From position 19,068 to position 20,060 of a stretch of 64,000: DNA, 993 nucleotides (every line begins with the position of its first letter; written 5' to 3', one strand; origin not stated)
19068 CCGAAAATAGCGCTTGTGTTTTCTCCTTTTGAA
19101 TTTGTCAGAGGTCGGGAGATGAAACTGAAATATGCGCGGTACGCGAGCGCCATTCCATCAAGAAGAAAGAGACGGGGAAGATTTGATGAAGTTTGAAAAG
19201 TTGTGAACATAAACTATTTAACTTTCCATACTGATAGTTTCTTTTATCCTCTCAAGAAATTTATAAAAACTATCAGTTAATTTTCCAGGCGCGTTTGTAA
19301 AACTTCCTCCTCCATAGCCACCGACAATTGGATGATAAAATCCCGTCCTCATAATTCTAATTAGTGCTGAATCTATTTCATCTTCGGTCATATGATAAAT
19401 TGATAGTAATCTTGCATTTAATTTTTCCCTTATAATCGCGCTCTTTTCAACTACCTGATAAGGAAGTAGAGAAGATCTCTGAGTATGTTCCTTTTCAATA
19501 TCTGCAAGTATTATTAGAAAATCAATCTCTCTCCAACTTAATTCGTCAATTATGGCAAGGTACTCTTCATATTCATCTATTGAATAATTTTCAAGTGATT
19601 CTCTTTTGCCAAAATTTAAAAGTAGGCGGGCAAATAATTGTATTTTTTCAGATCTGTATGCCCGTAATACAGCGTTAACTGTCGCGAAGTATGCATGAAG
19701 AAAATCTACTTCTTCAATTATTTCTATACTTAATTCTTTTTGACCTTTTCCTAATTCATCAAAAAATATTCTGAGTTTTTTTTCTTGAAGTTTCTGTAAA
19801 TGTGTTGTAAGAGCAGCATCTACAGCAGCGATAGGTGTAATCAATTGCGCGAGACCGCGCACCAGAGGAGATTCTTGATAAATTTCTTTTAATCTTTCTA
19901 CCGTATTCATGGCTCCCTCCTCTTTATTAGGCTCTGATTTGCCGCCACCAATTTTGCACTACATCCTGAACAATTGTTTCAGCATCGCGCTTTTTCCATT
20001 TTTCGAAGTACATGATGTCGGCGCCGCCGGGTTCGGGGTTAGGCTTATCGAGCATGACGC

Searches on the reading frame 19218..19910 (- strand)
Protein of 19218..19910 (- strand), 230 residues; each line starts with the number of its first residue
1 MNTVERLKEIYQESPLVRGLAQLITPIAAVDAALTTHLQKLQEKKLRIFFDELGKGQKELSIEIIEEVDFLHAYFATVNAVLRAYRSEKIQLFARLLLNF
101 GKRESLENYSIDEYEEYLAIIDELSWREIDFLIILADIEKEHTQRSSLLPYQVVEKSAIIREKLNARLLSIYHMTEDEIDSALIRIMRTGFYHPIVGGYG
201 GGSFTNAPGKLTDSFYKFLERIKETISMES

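Call 3: search_protein_families(library=pfam, proteins=[window:19218-19910:-], max_evalue=1)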
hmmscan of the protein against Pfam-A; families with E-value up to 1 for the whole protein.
window:19218-19910:- (230 aa): 1 family
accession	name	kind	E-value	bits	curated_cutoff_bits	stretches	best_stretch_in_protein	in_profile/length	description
PF18829.7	Importin_rep_6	-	0.042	14.6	23.9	1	23-98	26-102/110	Importin repeat 6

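Call 4: search_protein_families(library=padloc, proteins=[window:19218-19910:-], max_evalue=1)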
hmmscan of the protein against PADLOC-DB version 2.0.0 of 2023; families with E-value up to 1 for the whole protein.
window:19218-19910:- (230 aa): 0 families

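Call 5: search_protein_families(library=ncbifam, proteins=[window:19218-19910:-], max_evalue=1)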
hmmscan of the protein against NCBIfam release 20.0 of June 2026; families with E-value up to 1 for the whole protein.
window:19218-19910:- (230 aa): 1 family
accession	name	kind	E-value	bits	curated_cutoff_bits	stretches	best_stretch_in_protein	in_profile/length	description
NF009381.0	PRK12740.1-5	subfamily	0.16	10.3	583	1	91-197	145-256/692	elongation factor G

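Call 6: find_homologous_proteins(query=window:19218-19910:-)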
Query window:19218-19910:- (230 aa): 7 proteins with E <= 0.001 among 597 candidates.
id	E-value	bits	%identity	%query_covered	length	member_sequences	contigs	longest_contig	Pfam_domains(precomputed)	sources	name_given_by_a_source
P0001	2.1e-142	490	100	100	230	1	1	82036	-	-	-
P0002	4.5e-70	254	55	96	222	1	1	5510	-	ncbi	-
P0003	1.9e-35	141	40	94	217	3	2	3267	-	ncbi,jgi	-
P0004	1.2e-32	132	38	86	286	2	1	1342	PF14337.14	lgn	-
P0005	1.6e-32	131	39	97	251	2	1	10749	-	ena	-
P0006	3.3e-32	130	39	97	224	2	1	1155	PF14337.14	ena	-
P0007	7.4e-30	123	35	96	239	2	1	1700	-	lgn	-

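Call 8: find_encoding_contigs(protein=P0002, flank=6000)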
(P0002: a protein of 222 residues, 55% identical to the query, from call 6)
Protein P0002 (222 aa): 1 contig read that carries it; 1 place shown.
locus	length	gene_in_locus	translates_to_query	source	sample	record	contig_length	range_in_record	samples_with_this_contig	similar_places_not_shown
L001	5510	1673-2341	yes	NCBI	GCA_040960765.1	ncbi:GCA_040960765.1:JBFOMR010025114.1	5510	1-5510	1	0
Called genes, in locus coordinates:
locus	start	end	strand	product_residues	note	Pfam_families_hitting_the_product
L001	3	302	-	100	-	?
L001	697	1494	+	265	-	PF10899:AbiGi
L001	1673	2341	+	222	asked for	-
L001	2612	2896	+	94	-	PF01381:HTH_3, PF12844:HTH_19 (weak), PF13443:HTH_26 (faint), PF13560:HTH_31 (faint), PF01381:HTH_3 (weak)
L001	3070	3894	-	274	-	PF01928:CYTH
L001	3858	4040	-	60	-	-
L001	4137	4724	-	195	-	PF24387:AEP-like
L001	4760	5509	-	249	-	?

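Call 9: find_encoding_contigs(protein=P0005, flank=6000)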
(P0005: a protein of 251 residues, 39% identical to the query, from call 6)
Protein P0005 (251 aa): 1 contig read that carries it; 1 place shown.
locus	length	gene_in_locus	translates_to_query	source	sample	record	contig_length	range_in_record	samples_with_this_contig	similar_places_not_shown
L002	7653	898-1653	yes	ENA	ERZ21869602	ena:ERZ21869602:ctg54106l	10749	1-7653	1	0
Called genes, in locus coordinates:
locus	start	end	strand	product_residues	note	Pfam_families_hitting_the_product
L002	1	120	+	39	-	?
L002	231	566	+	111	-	-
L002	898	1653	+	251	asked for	-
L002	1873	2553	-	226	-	-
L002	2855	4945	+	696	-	PF04879:Molybdop_Fe4S4 (weak), PF00384:Molybdopterin, PF01568:Molydop_binding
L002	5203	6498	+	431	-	PF00027:cNMP_binding, PF13545:HTH_Crp_2, PF02607:B12-binding_2, PF02310:B12-binding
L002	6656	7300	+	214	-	PF02607:B12-binding_2, PF02310:B12-binding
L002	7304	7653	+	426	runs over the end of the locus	PF01208:URO-D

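Call 10: find_encoding_contigs(protein=P0003, flank=6000)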
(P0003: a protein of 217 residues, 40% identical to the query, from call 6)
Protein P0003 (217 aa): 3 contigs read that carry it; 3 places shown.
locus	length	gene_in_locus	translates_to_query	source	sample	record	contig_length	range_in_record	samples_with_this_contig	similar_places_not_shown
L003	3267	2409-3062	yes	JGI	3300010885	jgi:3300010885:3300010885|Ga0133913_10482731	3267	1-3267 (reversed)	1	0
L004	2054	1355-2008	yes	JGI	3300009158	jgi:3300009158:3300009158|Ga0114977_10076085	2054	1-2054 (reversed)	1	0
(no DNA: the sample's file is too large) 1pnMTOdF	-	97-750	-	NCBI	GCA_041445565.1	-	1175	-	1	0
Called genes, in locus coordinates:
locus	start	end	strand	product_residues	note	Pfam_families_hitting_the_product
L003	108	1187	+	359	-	PF02384:N6_Mtase, PF07669:Eco57I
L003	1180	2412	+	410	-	PF01420:Methylase_S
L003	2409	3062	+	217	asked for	-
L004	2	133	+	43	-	?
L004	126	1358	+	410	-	PF01420:Methylase_S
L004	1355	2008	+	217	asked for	-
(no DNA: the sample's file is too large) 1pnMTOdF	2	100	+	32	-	?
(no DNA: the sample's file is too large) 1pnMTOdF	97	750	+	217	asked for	-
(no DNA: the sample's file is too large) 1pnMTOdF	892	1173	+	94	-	?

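Call 28: search_protein_families(library=pfam, alignment_id=A3, max_evalue=1)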
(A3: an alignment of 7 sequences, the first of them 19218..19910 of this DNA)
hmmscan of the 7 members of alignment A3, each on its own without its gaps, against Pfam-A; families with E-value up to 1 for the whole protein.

A. member 1, window:19218-19910:- (230 aa): 1 family
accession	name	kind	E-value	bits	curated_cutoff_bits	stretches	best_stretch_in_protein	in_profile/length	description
PF18829.7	Importin_rep_6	-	0.042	14.6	23.9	1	23-98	26-102/110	Importin repeat 6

B. families by the number of members that match (of 7 scanned): 11 families
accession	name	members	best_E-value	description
PF14337.13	Abi_alpha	5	5.1e-07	Abortive infection alpha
PF08963.15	DUF1878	1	0.0053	Protein of unknown function (DUF1878)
PF17004.11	SRP_TPR_like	1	0.016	Putative TPR-like repeat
PF18829.7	Importin_rep_6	1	0.042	Importin repeat 6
PF10007.15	DUF2250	1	0.044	Uncharacterized protein conserved in archaea (DUF2250)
PF09687.15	PRESAN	1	0.046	Plasmodium RESA N-terminal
PF15056.11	NRN1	1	0.05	Neuritin protein family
PF05206.20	TRM13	1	0.05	Methyltransferase TRM13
PF20543.3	CowN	1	0.11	N2-fixation sustaining protein CowN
PF11848.13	DUF3368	1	0.11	Domain of unknown function (DUF3368)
PF08544.19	GHMP_kinases_C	1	0.15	GHMP kinases C terminal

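Call 31: search_solved_structures(query=A3, max_evalue=10)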
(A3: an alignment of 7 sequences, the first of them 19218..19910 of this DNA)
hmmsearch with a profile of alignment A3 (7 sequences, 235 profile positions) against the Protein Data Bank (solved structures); distinct sequences matched with E-value up to 10: 6.
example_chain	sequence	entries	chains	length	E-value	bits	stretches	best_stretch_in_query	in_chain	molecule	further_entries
2o1k_A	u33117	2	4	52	0.078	15.7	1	118-159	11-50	Non-structural glycoprotein NSP4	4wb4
2nsa_A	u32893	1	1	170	0.1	15.3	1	154-208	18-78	Trigger factor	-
2o1j_A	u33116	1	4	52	0.2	14.4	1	118-152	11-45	Nonstructural protein NSP4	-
5y2j_A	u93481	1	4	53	0.39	13.4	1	118-158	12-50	Nonstructural protein 4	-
1g1i_A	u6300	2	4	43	0.51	13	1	118-148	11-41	NON-STRUCTURAL GLYCOPROTEIN NSP4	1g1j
2mqb_A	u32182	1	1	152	1.4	11.6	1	162-224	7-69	Probable beta-lactamase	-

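Call 37: search_protein_families(library=padloc, proteins=[P0002, P0003, P0004, P0005], max_evalue=0.01)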
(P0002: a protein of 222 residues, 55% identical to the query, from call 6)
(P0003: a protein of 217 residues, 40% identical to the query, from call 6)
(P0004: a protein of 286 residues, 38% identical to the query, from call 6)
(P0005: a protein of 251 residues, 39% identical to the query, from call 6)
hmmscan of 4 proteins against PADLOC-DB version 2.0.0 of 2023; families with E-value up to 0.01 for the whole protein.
P0002 (222 aa): 0 families

P0003 (217 aa): 0 families

P0004 (286 aa): 0 families

P0005 (251 aa): 0 families

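Call 42: search_protein_representatives(alignment_id=A3)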
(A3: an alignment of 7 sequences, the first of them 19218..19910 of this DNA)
Query: 7 sequences, 235 profile positions. Proteins with E-value up to 0.001 (for the whole library): 1522; up to 1e-10: 858; up to 1e-30: 341. The best 150 are listed.
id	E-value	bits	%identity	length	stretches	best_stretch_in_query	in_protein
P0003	1.0e-92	326.3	-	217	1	4-222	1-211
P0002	2.3e-88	312.1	-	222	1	7-230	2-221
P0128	4.1e-82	291.6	-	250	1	6-231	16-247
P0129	1.2e-81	290.1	-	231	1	7-226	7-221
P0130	3.8e-73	262.3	-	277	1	6-227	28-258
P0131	1.6e-72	260.2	-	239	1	5-231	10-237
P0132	2.3e-72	259.7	-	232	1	3-231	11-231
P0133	6.4e-72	258.2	-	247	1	6-223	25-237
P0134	1.1e-70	254.2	-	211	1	20-231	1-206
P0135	1.8e-70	253.5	-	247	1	9-229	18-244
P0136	5.0e-69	248.8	-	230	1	5-229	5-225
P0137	1.1e-68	247.7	-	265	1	6-225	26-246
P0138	2.0e-68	246.8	-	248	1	7-231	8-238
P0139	6.5e-68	245.1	-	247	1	5-229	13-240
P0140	8.6e-68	244.7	-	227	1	4-227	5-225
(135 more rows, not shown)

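Call 45: search_protein_families(library=pfam, alignment_id=A4, max_evalue=0.01)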
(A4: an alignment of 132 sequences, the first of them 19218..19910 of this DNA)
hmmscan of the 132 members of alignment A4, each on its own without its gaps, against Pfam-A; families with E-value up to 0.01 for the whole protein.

A. member 1, window:19218-19910:- (230 aa): 0 families

B. families by the number of members that match (of 132 scanned): 12 families
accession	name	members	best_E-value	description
PF14337.13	Abi_alpha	35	5.1e-07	Abortive infection alpha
PF20425.4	Neurobeachin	2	0.0046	Neurobeachin alpha solenoid region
PF20052.5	GAP1-C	1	0.00015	GTPase-associated protein 1, C-terminal domain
PF15601.11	Imm70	1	0.0018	Immunity protein 70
PF11369.13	DUF3160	1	0.0026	Protein of unknown function (DUF3160)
PF13545.12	HTH_Crp_2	1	0.0033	Crp-like helix-turn-helix domain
PF17004.11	SRP_TPR_like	1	0.0044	Putative TPR-like repeat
PF14451.12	Ub-Mut7C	1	0.005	Mut7-C ubiquitin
PF08963.15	DUF1878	1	0.0053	Protein of unknown function (DUF1878)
PF07299.16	EF-G-binding_N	1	0.0053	Elongation factor G-binding protein, N-terminal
PF06711.16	DUF1198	1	0.0059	Protein of unknown function (DUF1198)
PF09171.15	AGOG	1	0.0085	N-glycosylase/DNA lyase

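Call 48: find_related_loci(query=A3, collection=metagenome_contigs, flank=6000)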
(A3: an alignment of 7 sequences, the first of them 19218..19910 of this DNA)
Query A3 (230 aa) in metagenome_contigs; peptide patterns used: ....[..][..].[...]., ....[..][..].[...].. (x = any residue, [..] = any of these).
600 stretches matched a pattern (row limit reached: there are more); 97 encode a relative of the query (tblastn E <= 1e-3); the best 80 are kept; 80 distinct loci.
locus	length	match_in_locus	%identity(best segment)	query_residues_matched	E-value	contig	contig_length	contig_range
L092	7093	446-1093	39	4-224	6e-43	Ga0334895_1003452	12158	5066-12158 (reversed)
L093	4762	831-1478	39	4-224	6e-43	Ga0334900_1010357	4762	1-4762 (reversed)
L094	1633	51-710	39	4-224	1e-43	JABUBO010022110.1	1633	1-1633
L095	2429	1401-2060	40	2-230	2e-42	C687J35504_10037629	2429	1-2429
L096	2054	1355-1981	40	1-217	1e-41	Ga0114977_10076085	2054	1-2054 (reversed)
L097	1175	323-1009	35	2-225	3e-43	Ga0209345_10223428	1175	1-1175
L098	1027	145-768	38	6-223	5e-42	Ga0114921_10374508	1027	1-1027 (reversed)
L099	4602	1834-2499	36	4-218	4e-39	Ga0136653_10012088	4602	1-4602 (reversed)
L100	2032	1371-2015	36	3-220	4e-39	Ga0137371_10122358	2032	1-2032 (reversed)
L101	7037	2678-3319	40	4-218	2e-38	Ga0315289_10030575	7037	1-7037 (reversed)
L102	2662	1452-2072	38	6-217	8e-38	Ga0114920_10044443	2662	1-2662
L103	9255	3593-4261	37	4-228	5e-38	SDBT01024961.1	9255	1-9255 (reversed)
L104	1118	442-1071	37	7-223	2e-39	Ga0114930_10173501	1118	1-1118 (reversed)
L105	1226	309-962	39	4-223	7e-39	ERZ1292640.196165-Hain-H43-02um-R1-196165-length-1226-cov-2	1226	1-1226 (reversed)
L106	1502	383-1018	38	7-225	3e-38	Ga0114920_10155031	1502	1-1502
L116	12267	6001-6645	36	4-223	2e-33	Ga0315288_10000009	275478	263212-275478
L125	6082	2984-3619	36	1-218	6e-32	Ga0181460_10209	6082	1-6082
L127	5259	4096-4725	34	4-207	7e-31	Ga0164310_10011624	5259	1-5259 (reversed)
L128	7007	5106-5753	34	4-225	8e-31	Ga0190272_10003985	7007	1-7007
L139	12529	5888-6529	36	5-225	9e-30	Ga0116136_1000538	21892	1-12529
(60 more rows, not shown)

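Call 49: find_related_loci(query=A3, collection=viral_contigs, flank=6000)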
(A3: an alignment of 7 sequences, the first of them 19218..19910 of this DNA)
Query A3 (230 aa) in viral_contigs; peptide patterns used: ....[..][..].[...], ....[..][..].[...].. (x = any residue, [..] = any of these).
44 stretches matched a pattern; 1 encode a relative of the query (tblastn E <= 1e-3); 1 distinct loci.
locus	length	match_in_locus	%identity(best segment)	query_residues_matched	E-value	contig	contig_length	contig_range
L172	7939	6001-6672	34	2-227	4e-29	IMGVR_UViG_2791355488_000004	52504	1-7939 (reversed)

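Call 52: search_protein_families(library=pfam, proteins=[L103:2292-3560:+, L103:4300-6717:+, L103:6733-9255:+, L101:3373-6723:-, L127:3-2711:+, L127:3060-4007:+, L128:2977-4977:-, L139:6707-8785:-, L116:3646-5634:+, L125:3666-5906:-], max_evalue=0.0001)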
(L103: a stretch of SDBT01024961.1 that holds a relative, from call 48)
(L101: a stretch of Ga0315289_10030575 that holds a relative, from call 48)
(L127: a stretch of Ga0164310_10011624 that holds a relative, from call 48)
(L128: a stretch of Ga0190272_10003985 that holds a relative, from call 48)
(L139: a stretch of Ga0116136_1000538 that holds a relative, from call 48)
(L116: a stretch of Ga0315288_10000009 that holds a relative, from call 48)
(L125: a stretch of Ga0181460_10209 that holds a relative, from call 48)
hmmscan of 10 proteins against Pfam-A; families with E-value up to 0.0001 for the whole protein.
L103:2292-3560:+ (422 aa): 1 family
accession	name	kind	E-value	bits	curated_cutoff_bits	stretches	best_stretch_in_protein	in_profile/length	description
PF01420.25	Methylase_S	-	4.5e-20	73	22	2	79-200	48-163/168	Type I restriction modification DNA specificity domain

L103:4300-6717:+ (805 aa): 1 family
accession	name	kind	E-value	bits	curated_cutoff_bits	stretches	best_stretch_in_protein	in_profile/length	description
PF20720.3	nSTAND3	-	2.5e-36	125.2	27.2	1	191-346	1-154/155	Novel STAND NTPase 3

L103:6733-9255:+ (841 aa): 4 families
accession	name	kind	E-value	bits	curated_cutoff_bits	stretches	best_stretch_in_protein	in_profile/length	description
PF18766.7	SWI2_SNF2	-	6.7e-79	265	26.7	1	311-537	1-220/221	SWI2/SNF2 ATPase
PF04313.20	HSDR_N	-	4.6e-39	134.8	25.1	1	9-218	2-195/198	Type I restriction enzyme R protein N terminus (HSDR_N)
PF04851.21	ResIII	-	4.5e-22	79.1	22.5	1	309-471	5-162/164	Type III restriction enzyme, res subunit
PF22679.2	T1R_D3-like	-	6e-22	79.2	27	1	617-713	55-156/158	Type I restriction enzyme subunit R domain 3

L101:3373-6723:- (1116 aa): 1 family
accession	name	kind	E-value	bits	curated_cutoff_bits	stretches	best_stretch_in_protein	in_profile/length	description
PF02449.21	Glyco_hydro_42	-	9.2e-06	25.7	21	1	399-545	125-264/376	Beta-galactosidase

L127:3-2711:+ (902 aa): 1 family
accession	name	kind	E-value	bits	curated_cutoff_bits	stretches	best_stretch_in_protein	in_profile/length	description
PF00271.37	Helicase_C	-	1.1e-17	64.7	23.5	1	399-513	4-110/110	Helicase conserved C-terminal domain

L127:3060-4007:+ (315 aa): 0 families

L128:2977-4977:- (666 aa): 1 family
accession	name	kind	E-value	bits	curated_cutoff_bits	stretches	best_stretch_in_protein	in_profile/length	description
PF01522.26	Polysacc_deac_1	-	8.5e-09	35.9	23.1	1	452-552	21-123/124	Polysaccharide deacetylase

L139:6707-8785:- (692 aa): 6 families
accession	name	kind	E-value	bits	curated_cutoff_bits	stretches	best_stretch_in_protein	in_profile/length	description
PF05362.19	Lon_C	-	5.6e-76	255.1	21.1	1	488-689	2-203/205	Lon protease (S16) C-terminal proteolytic domain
PF00072.30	Response_reg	-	8.6e-32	110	30.2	1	141-250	1-110/111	Response regulator receiver domain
PF00004.35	AAA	-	4.4e-19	69.7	21.2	1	268-407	1-128/131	ATPase family associated with various cellular activities (AAA)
PF22667.2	Lon_lid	-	5.7e-18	64.8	27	1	430-481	2-54/57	Lon protease AAA+ ATPase lid domain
PF13541.12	ChlI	-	5.4e-13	49.4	27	1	531-658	1-121/121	Subunit ChlI of Mg-chelatase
PF07728.20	AAA_5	-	1.1e-08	35.7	22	1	268-392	2-125/139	AAA domain (dynein-related subfamily)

L116:3646-5634:+ (662 aa): 0 families

L125:3666-5906:- (746 aa): 2 families
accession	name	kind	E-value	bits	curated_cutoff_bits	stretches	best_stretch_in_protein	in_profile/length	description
PF02538.19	Hydantoinase_B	-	3.5e-207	689.4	26.8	1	237-742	1-517/519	Hydantoinase B/oxoprolinase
PF19278.4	Hydant_A_C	-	3.4e-09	36.8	21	1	113-211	91-184/193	Hydantoinase/oxoprolinase C-terminal domain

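Call 53: predict_structure(alignment_id=A4)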
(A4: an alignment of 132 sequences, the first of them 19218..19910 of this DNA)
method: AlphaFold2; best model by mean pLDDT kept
length: 230 residues; sequences in the alignment: 132
mean_pLDDT: 87.3   pTM: 0.80
mean pLDDT of the five models: 87.3, 87.0, 85.4, 85.2, 84.7
residues with pLDDT >= 90: 145; 70-90: 53; 50-70: 27; < 50: 5
segments of 3 or more residues with pLDDT < 50: 227-230
pLDDT, mean of each block of 10 residues (from residue 1): 71 69 57 88 95 84 92 96 97 95 86 98 97 96 82 90 96 96 97 85 84 96 60
secondary structure, 60 per line:
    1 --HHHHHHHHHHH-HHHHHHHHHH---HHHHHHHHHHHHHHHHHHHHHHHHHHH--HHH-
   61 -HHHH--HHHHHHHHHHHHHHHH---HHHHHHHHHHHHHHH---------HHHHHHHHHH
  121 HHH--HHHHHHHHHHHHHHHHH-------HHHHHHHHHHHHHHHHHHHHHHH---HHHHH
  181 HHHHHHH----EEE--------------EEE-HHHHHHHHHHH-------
elements in order: H3-13 H15-24 H28-54 H62-65 H68-83 H87-101 H111-123 H126-142 H150-172 H176-187 E192-194 E209-211 H213-223

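Call 57: fold_search(model_id=the predicted structure, library=pdb)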
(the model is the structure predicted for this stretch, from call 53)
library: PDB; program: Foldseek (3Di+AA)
matches with E <= 10: 69; with E <= 0.001: 0
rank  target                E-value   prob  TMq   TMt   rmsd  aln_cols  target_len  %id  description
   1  7jps_D                1.3e-01  0.54  0.27  0.17  16.9       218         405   10  ORC-DNA: Human Origin Recognition Complex (ORC) with DNA bound in the core (released 2020-09-09)
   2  9bcx_F                1.3e-01  0.44  0.25  0.15  18.6       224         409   11  Cryo-EM structure of the S. cerevisiae ORC-Cdc6-Mcm2-7-DNA complex with a fully closed Mcm2-Mcm5 DNA entry gate (released 2025-01-01)
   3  5vju                  2.1e-01  0.16  0.14  0.16  25.5       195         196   15  De Novo Photosynthetic Reaction Center Protein Variant Equipped with His-Tyr H-bond, Heme B, and Cd(II) ions (released 2018-04-25)
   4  9jbn_C                2.7e-01  0.91  0.30  0.17   5.5       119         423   11  Cryo-EM structure of the Arabidopsis EDS1-PAD4-ADR1 immune complex in the presence of pRib-AMP (released 2025-09-03)
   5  8zp4_E                3.5e-01  0.20  0.23  0.14  18.4       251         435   10  Cryo-EM structure of origin recognition complex (Orc1 to 5) with ARS1 DNA bound (released 2025-04-16)
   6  8zp5_E                4.1e-01  0.25  0.25  0.15  18.0       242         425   12  Cryo-EM structure of origin recognition complex (Orc5 basic patch mutations) with ARS1 DNA bound (released 2025-04-16)
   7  7jpo_D                4.6e-01  0.38  0.28  0.18  15.8       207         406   11  ORC-O1AAA: Human Origin Recognition Complex (ORC) with dynamic/unresolved ORC2 WH (released 2020-09-02)
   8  5v8f_E                5.1e-01  0.23  0.26  0.16  17.9       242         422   10  Structural basis of MCM2-7 replicative helicase loading by ORC-Cdc6 and Cdt1 (released 2017-05-10)
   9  7jpq_D                6.6e-01  0.41  0.32  0.20  15.1       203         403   12  ORC-O2-5: Human Origin Recognition Complex (ORC) with subunits 2,3,4,5 (released 2020-09-02)
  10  4xaj_C                9.9e-01  0.13  0.20  0.11  13.9       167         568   14  Crystal structure of human NR2E1/TLX (released 2015-03-04)
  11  9gjp_E                1.2e+00  0.15  0.26  0.16  17.2       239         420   10  OCCM maturation intermediate stalled with an Arginine Finger mutation in Mcm5: Conformer 2 (released 2025-03-05)
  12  4esb                  1.2e+00  0.51  0.24  0.46   6.3        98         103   16  Crystal structure of PadR-like transcriptional regulator (BC4206) from Bacillus cereus strain ATCC 14579 (released 2012-12-05)
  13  8rwv_D                1.4e+00  0.23  0.31  0.19  13.6       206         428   10  Human OCCM DNA licensing intermediate (released 2025-02-05)
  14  8s0e_D                1.4e+00  0.21  0.32  0.19  16.6       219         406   13  H. sapiens OCCM bound to double stranded DNA (released 2024-10-02)
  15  7tjh_E                1.4e+00  0.13  0.25  0.15  17.3       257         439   11  S. cerevisiae ORC bound to 84 bp ARS1 DNA and Cdc6 (state 1) with flexible Orc6 N-terminal domain (released 2022-10-05)
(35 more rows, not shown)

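Call 61: fold_search(model_id=the predicted structure, library=viral)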
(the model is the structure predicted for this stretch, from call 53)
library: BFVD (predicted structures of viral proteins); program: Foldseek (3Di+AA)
matches with E <= 10: 80; with E <= 0.001: 0
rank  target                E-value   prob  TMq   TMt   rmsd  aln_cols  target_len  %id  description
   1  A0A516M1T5            1.2e-01  0.99  0.44  0.45   6.9       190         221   14  (no name in the UniProt tables at hand)
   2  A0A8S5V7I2            1.8e-01  0.99  0.29  0.44   5.2       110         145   15  Helix-turn-helix protein [Myoviridae sp. ctCpP1]
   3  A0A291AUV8            2.0e-01  0.97  0.29  0.30   4.0        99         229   14  (no name in the UniProt tables at hand)
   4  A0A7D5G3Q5            4.0e-01  0.09  0.16  0.05  20.4       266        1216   11  Tape measure protein [Gordonia phage Magel]
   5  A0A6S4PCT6            6.7e-01  0.35  0.22  0.32  14.6       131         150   17  Uncharacterized protein [uncultured phage_MedDCM-OCT-S30-C28]
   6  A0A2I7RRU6            9.2e-01  0.35  0.23  0.41   9.8       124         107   13  (no name in the UniProt tables at hand)
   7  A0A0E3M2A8            1.3e+00  0.54  0.22  0.44   5.6        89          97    9  (no name in the UniProt tables at hand)
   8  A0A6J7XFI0            1.3e+00  0.51  0.22  0.30   9.1        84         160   13  Uncharacterized protein [uncultured Caudovirales phage]
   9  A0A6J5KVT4            1.7e+00  0.33  0.18  0.39   5.1        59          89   20  Uncharacterized protein [uncultured Caudovirales phage]
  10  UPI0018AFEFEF         1.8e+00  0.10  0.15  0.27  13.1       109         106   18  (no name look-up for this kind of identifier)
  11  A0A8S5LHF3            2.0e+00  0.21  0.22  0.41   9.0       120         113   16  Winged helix-turn-helix transcription repressor [Myoviridae sp. ctqMr7]
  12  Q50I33                2.2e+00  0.11  0.18  0.36  11.4       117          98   14  Putative transcriptional regulator [Acidianus rod-shaped virus 1]
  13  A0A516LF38            2.3e+00  0.30  0.23  0.44   6.1       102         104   16  (no name in the UniProt tables at hand)
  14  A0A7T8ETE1            2.3e+00  0.06  0.15  0.17  20.1       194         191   12  (no name in the UniProt tables at hand)
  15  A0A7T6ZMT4            2.4e+00  0.03  0.15  0.06  19.3       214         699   17  DNA-directed RNA polymerase [Providencia phage PSTRCR_120]
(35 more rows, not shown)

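Call 79: search_protein_families(library=pfam, proteins=[P0004, P0006, P0005, P0007, P0003, P0002, P0128, P0129, P0130, P0131], max_evalue=0.05)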
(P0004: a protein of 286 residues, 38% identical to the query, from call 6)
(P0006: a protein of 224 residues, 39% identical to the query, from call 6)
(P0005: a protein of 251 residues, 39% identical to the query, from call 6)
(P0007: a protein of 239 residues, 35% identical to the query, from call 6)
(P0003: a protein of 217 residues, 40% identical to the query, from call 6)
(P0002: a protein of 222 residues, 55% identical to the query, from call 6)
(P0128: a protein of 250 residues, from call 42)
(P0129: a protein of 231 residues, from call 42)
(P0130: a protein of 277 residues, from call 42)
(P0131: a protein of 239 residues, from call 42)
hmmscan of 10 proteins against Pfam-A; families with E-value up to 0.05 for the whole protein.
P0004 (286 aa): 3 families
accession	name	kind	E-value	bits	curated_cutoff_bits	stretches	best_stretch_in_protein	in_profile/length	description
PF14337.13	Abi_alpha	-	5.1e-07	30.3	29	1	57-217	2-150/196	Abortive infection alpha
PF10007.15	DUF2250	-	0.044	14.3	24.4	0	171-217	14-60/93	Uncharacterized protein conserved in archaea (DUF2250)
PF05206.20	TRM13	-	0.05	13.6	26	0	93-128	202-237/257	Methyltransferase TRM13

P0006 (224 aa): 3 families
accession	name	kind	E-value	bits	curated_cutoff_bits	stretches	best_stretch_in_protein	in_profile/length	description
PF14337.13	Abi_alpha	-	8.6e-06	26.3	29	1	49-201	4-151/196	Abortive infection alpha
PF17004.11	SRP_TPR_like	-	0.016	15.7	35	1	104-142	17-55/109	Putative TPR-like repeat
PF09687.15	PRESAN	-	0.046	14.6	23.7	0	137-180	44-86/125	Plasmodium RESA N-terminal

P0005 (251 aa): 1 family
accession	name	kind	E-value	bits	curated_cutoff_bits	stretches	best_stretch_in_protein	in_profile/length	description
PF14337.13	Abi_alpha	-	0.004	17.6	29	1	59-210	6-146/196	Abortive infection alpha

P0007 (239 aa): 1 family
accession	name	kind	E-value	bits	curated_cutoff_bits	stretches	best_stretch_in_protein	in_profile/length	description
PF14337.13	Abi_alpha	-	4e-05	24.1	29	1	51-202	2-145/196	Abortive infection alpha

P0003 (217 aa): 3 families
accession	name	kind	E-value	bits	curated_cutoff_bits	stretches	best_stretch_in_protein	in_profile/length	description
PF08963.15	DUF1878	-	0.0053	17.7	23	1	85-177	6-93/110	Protein of unknown function (DUF1878)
PF14337.13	Abi_alpha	-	0.023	15.2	29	1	97-189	55-146/196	Abortive infection alpha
PF15056.11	NRN1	-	0.05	14.2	27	0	141-194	27-80/89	Neuritin protein family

P0002 (222 aa): 0 families

P0128 (250 aa): 1 family
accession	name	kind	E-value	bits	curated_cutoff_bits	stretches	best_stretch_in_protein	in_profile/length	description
PF14337.13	Abi_alpha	-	0.00029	21.4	29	1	62-214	3-144/196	Abortive infection alpha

P0129 (231 aa): 0 families

P0130 (277 aa): 1 family
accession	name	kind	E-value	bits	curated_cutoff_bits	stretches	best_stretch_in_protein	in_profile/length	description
PF14337.13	Abi_alpha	-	0.0012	19.4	29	1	83-230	6-145/196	Abortive infection alpha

P0131 (239 aa): 0 families
